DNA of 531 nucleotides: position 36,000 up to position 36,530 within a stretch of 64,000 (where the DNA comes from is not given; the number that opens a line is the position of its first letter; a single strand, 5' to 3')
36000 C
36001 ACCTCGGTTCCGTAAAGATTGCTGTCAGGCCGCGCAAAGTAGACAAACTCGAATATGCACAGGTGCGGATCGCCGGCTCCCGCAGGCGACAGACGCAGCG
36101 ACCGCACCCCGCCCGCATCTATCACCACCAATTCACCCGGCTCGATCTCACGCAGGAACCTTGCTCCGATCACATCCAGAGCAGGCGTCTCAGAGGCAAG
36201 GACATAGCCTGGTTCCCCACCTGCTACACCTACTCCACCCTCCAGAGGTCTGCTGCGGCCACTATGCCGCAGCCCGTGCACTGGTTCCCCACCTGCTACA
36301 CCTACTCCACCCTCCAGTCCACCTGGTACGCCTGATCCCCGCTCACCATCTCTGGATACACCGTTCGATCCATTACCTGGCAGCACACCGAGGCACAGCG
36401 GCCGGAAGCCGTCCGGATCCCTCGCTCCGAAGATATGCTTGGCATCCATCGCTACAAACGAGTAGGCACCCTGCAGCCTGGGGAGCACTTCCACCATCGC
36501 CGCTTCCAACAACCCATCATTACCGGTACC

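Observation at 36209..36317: Hairpin element inserted in frame inside purF with a perfect 37-bp target duplication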

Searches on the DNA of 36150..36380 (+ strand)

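Call 40: search_rna_families(source=window, start=36150, end=36380, threshold=evalue, max_evalue=10)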
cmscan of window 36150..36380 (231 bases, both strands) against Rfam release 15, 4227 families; matches with E-value up to 10: 5.
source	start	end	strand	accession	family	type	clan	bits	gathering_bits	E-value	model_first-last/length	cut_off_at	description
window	36250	36275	+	RF02468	Ms_IGR-4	Gene; sRNA;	-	14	55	7.6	1-38/38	no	Mycobacterium sRNA Ms_IGR-4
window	36249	36273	-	RF03767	mir-3432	Gene; miRNA;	-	13.3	80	7.9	1-78/78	no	mir-3432 microRNA precursor family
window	36248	36275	+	RF01330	CRISPR-DR16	Gene; CRISPR;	-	12.3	35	6.6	1-37/37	no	CRISPR RNA direct repeat element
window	36221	36263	-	RF02161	PART1_3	Gene; lncRNA;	-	11.3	40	2.5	89-131/131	no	Prostate androgen-regulated transcript 1 conserved region 3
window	36150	36322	-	RF01946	KCNQ1OT1_1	Gene; lncRNA;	-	7.5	70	0.4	1-198/464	3'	KCNQ1 overlapping transcript 1 conserved region 1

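Call 62: search_dna_similar(query=window:36246-36280:+, collection=phages, mode=distant, max_evalue=10, max_rows=10)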
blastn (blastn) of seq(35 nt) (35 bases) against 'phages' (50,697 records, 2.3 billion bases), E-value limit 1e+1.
Records with a match: 8; places in all: 8; records where one place covers at least 80% of the query: 0.
Best place of each record, by identity: >=99% 1; 95-99% 7.
By first word of the organism name: Ralstonia 4; Mycobacterium 3; Klebsiella 1.
By host as written in the record: Ralstonia pseudosolanacearum I-31 (MT043) 3; Mycobacterium smegmatis mc2 155 3; Ralstonia pseudosolanacearum I-31 (MT035) 1; Klebsiella pneumoniae 1.
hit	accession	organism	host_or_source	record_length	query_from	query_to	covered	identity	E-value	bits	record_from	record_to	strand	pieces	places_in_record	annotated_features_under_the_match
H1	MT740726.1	Ralstonia phage Albius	Ralstonia pseudosolanacearum I-31 ...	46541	9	28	57%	95.0%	4e+0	33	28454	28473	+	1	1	hypothetical protein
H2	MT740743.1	Ralstonia phage Hyacinthe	Ralstonia pseudosolanacearum I-31 ...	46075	9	28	57%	95.0%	4e+0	33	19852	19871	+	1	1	hypothetical protein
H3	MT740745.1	Ralstonia phage Raharianne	Ralstonia pseudosolanacearum I-31 ...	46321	9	28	57%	95.0%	4e+0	33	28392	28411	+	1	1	hypothetical protein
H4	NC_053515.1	Mycobacterium phage MrMagoo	Mycobacterium smegmatis mc2 155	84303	5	24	57%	95.0%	4e+0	33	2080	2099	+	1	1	5: hypothetical protein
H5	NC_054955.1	Ralstonia phage Raharianne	Ralstonia pseudosolanacearum I-31 ...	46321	9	28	57%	95.0%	4e+0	33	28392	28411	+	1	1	hypothetical protein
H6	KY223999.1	Mycobacterium phage MrMagoo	Mycobacterium smegmatis mc2 155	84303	5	24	57%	95.0%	4e+0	33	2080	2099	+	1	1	5: hypothetical protein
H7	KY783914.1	Mycobacterium phage GardenSalsa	Mycobacterium smegmatis mc2 155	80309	5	24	57%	95.0%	4e+0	33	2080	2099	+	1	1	hypothetical protein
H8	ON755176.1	Klebsiella phage KYP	Klebsiella pneumoniae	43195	17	33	49%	100.0%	4e+0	32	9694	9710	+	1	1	lysozyme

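Call 63: search_dna_similar(query=window:36246-36280:+, collection=plasmids, mode=distant, max_evalue=10, max_rows=10)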
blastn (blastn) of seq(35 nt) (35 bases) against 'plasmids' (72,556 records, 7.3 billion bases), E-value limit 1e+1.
Records with a match: 70; places in all: 71; records where one place covers at least 80% of the query: 53.
Best place of each record, by identity: 95-99% 1; 90-95% 16; 80-90% 53.
By first word of the organism name: Sinorhizobium 50; Agrobacterium 9; Streptomyces 4; Rhizobium 2; Polymorphobacter 1; Cupriavidus 1; Treponema 1; Selenomonas 1; Acidiphilium 1.
By predicted mobility (MOB-suite, as given by PLSDB): mobilizable 47; non-mobilizable 19; conjugative 4.
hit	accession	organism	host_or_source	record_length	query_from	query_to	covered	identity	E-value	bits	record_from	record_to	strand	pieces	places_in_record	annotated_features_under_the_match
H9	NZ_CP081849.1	Polymorphobacter megasporae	Megaspora,lichen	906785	3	35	94%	81.8%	4e+0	34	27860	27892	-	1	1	TonB-dependent receptor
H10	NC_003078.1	Sinorhizobium meliloti 1021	-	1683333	4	33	86%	86.7%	4e+0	34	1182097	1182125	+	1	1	none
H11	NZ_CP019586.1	Sinorhizobium meliloti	Medicago arborea,tissue sample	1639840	4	33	86%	86.7%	4e+0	34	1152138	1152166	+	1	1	none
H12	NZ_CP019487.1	Sinorhizobium meliloti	alfalfa,single cell,nitrogen fixing ...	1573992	4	33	86%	86.7%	4e+0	34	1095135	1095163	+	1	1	none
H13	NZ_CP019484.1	Sinorhizobium meliloti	alfalfa,whole organism,alfalfa nodule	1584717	4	33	86%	86.7%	4e+0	34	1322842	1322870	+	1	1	none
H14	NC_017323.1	Sinorhizobium meliloti BL225C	-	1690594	4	33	86%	86.7%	4e+0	34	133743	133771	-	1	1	none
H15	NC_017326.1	Sinorhizobium meliloti SM11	-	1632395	4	33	86%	86.7%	4e+0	34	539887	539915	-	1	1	none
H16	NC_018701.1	Sinorhizobium meliloti Rm41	-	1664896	4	33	86%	86.7%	4e+0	34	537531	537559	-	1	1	none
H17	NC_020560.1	Sinorhizobium meliloti 2011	-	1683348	4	33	86%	86.7%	4e+0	34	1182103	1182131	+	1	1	none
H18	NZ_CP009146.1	Sinorhizobium meliloti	Medicago orbicularis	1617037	4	33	86%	86.7%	4e+0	34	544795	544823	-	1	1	none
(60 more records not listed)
